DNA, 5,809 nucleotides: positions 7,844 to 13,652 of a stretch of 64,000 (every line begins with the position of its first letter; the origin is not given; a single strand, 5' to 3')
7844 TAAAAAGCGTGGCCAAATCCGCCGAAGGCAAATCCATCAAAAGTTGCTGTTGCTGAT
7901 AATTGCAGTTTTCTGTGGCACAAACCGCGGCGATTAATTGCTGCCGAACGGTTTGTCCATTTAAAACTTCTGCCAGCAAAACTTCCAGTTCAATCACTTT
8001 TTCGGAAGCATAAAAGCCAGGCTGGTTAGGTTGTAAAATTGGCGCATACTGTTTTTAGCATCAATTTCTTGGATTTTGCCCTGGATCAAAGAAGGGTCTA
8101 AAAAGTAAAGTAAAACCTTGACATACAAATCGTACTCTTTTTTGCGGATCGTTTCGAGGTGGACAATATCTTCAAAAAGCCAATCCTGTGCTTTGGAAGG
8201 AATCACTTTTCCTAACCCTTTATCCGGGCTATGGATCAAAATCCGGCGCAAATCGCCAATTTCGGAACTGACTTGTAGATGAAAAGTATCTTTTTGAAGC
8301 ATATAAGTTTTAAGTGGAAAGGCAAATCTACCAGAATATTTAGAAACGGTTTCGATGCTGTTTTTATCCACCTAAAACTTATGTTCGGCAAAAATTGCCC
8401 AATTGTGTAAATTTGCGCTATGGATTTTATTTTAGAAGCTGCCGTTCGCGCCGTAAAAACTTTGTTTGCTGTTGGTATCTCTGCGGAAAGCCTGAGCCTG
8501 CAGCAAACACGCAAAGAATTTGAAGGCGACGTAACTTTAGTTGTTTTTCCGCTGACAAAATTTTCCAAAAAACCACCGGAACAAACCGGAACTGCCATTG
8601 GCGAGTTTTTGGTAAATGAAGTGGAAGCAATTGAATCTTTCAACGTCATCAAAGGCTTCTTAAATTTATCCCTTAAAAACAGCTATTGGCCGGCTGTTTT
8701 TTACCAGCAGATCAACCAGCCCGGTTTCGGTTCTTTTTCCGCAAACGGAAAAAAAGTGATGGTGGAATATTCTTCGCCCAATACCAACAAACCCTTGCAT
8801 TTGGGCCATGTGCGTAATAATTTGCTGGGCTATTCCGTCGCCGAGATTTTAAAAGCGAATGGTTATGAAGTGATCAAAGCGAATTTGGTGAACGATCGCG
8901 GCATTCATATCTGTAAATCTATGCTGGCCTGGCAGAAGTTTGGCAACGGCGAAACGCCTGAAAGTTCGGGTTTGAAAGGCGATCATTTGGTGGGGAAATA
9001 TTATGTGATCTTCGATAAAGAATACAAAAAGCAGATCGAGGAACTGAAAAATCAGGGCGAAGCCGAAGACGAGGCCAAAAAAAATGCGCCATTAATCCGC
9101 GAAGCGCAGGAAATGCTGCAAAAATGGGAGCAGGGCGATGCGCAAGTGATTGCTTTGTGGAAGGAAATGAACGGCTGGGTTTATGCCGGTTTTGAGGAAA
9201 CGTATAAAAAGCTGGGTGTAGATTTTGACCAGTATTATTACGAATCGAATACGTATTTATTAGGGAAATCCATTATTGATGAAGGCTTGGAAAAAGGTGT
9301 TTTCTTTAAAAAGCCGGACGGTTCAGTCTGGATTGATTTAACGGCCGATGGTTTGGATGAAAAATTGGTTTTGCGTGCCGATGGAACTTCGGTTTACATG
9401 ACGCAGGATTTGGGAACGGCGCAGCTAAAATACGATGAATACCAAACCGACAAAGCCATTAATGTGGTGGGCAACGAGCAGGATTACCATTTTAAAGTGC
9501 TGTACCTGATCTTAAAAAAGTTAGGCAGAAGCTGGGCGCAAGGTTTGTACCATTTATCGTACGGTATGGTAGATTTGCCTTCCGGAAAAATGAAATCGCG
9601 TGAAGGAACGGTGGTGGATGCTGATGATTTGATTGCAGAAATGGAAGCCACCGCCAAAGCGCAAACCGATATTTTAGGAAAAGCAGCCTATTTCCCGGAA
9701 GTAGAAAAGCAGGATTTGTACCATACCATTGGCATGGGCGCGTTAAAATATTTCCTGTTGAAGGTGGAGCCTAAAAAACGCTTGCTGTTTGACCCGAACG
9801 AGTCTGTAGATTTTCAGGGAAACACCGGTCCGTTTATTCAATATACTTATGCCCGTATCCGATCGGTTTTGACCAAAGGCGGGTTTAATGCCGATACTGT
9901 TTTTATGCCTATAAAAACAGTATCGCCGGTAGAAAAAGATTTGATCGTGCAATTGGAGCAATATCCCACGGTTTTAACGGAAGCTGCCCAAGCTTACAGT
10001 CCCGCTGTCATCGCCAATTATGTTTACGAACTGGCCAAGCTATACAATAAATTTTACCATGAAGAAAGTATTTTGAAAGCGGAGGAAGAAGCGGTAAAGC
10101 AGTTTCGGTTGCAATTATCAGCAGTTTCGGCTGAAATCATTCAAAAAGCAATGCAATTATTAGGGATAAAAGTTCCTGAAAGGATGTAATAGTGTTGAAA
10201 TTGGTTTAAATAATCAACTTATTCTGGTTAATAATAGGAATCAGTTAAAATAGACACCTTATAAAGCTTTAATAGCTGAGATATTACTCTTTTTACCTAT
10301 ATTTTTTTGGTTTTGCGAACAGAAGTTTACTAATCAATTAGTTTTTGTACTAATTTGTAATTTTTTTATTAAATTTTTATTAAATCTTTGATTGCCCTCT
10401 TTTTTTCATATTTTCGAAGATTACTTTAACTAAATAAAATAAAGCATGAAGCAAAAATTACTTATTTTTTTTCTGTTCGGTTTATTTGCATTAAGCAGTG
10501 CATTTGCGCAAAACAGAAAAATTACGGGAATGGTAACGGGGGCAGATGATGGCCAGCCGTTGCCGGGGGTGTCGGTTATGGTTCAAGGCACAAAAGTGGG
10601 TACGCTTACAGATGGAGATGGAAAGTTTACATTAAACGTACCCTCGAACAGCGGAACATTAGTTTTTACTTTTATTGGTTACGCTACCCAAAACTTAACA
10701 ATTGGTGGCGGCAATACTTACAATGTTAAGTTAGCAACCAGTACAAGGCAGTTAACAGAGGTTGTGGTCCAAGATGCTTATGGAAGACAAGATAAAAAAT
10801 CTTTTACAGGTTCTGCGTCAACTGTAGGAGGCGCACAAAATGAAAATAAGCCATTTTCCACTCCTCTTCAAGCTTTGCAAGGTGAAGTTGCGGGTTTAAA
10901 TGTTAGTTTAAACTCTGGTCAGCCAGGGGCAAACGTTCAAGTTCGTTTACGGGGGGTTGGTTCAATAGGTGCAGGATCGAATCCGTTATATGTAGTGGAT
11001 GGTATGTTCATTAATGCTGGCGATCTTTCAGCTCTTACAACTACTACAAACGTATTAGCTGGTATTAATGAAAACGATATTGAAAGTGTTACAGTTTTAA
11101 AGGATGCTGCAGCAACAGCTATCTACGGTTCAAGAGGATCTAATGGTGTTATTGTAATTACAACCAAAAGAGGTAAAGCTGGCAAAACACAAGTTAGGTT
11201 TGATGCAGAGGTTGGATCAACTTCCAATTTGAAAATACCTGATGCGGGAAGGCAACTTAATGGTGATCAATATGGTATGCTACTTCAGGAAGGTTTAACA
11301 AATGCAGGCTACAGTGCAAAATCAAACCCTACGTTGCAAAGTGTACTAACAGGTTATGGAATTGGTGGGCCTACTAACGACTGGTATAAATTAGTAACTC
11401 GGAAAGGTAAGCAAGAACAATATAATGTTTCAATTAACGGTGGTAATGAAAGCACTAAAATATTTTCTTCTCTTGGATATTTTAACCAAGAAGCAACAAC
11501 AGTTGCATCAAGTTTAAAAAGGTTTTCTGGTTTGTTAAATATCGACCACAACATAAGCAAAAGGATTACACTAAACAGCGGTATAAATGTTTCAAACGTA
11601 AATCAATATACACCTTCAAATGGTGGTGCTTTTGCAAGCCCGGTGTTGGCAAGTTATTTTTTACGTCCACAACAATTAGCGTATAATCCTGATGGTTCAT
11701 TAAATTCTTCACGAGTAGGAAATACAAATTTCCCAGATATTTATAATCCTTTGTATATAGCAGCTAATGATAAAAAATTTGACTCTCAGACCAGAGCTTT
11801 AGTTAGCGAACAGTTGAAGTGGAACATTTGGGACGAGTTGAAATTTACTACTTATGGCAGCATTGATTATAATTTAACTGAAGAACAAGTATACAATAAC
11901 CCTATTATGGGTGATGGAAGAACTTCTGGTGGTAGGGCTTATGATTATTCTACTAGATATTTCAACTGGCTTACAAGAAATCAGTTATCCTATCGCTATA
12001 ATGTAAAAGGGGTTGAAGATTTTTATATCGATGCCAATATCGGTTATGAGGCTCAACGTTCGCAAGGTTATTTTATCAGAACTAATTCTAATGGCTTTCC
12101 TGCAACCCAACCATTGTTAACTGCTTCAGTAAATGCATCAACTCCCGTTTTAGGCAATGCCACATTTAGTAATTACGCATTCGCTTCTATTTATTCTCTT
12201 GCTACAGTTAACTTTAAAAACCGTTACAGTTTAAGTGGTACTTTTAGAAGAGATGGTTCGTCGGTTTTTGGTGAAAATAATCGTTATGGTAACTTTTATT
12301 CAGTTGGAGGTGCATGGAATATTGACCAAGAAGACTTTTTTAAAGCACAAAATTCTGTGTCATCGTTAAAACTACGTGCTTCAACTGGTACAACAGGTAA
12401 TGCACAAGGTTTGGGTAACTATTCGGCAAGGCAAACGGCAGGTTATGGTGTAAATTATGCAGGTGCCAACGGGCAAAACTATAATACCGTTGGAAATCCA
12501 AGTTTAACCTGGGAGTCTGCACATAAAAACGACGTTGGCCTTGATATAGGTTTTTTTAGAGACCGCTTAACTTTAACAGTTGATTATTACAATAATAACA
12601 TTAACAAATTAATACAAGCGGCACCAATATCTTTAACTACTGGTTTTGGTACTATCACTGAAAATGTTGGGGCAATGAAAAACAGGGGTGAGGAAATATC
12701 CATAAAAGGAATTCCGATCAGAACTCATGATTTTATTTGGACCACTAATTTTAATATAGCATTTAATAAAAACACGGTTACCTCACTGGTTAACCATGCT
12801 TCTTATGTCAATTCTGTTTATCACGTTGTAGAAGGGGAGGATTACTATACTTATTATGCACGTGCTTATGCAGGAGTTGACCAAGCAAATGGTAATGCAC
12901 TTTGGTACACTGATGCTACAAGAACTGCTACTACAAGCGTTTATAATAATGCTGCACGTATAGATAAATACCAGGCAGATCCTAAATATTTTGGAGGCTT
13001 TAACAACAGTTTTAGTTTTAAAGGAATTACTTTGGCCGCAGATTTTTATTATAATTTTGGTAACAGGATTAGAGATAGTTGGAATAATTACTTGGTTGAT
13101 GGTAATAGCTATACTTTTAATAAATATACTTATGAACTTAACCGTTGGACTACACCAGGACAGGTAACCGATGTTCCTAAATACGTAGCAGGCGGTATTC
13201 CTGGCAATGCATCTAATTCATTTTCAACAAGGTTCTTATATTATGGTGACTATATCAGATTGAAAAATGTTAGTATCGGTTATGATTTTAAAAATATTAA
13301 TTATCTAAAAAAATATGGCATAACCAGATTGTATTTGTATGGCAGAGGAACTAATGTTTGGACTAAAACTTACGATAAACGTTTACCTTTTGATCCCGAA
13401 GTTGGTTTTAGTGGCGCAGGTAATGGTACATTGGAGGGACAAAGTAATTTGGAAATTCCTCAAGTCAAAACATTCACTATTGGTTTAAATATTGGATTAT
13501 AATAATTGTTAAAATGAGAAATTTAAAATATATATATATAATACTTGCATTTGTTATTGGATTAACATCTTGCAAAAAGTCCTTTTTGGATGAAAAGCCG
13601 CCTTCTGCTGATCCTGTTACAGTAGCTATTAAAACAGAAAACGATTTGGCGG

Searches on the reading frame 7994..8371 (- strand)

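Call 35: search_protein_families(library=pfam, proteins=[window:7994-8371:-])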
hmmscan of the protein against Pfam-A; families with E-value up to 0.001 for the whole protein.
window:7994-8371:- (125 aa): 0 families

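Call 77: search_protein_families(library=ncbifam, proteins=[window:7994-8371:-], max_evalue=0.01)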
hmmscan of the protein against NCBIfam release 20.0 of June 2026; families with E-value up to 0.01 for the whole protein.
window:7994-8371:- (125 aa): 2 families
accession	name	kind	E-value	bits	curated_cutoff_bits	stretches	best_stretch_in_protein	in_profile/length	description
TIGR01078.1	arcA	equivalog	4.5e-10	38.8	489.1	1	33-87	2-55/408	arginine deiminase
NF002381.0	PRK01388.1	subfamily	5.7e-10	38.6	414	1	31-87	5-60/405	arginine deiminase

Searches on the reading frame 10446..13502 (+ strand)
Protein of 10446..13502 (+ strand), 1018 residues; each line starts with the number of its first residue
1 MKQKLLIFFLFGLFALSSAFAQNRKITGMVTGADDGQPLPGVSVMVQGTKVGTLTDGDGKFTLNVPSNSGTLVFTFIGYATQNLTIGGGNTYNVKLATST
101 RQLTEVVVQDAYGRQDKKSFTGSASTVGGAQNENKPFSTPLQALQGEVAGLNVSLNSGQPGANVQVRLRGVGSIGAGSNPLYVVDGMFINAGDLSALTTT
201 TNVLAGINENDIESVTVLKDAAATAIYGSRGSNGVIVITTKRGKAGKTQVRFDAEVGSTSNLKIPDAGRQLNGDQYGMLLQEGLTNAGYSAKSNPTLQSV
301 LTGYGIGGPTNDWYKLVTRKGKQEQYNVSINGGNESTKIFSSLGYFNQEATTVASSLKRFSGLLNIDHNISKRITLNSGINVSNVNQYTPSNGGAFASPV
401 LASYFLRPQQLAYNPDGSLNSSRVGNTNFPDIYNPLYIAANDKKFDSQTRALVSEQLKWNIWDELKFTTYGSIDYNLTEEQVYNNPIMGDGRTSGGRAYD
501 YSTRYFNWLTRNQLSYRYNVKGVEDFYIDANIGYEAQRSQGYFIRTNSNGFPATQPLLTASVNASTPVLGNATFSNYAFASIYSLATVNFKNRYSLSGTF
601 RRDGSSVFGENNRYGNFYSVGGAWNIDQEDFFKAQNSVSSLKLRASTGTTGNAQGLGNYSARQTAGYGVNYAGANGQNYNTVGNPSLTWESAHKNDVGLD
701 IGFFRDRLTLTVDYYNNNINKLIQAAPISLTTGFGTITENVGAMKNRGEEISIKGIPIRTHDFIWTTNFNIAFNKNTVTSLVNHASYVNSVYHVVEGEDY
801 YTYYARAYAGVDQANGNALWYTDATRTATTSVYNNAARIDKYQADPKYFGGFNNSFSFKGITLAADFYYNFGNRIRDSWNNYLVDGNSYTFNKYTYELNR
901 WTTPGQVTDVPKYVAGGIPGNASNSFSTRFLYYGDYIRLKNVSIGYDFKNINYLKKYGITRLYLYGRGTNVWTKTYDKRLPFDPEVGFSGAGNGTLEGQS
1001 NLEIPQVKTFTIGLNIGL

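Call 9: search_protein_families(library=pfam, proteins=[window:10446-13502:+])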
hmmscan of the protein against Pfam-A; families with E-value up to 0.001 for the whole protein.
window:10446-13502:+ (1018 aa): 5 families
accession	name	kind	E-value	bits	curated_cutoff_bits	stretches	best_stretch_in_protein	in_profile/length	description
PF13715.12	CarbopepD_reg_2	-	5.2e-20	71.7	32.2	1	26-108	1-88/88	CarboxypepD_reg-like domain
PF07715.20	Plug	-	1e-15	58.6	23.9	1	117-235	2-107/107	TonB-dependent Receptor Plug Domain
PF13620.12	CarboxypepD_reg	-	7.9e-12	45.8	32.3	1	26-96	2-79/82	Carboxypeptidase regulatory-like domain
PF00593.30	TonB_dep_Rec_b-barrel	-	1.3e-11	45.5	27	1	381-964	14-431/436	TonB dependent receptor-like, beta-barrel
PF23591.1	CILP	-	5.6e-05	23.5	27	1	26-78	7-58/90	Cartilage intermediate layer protein 1-like domain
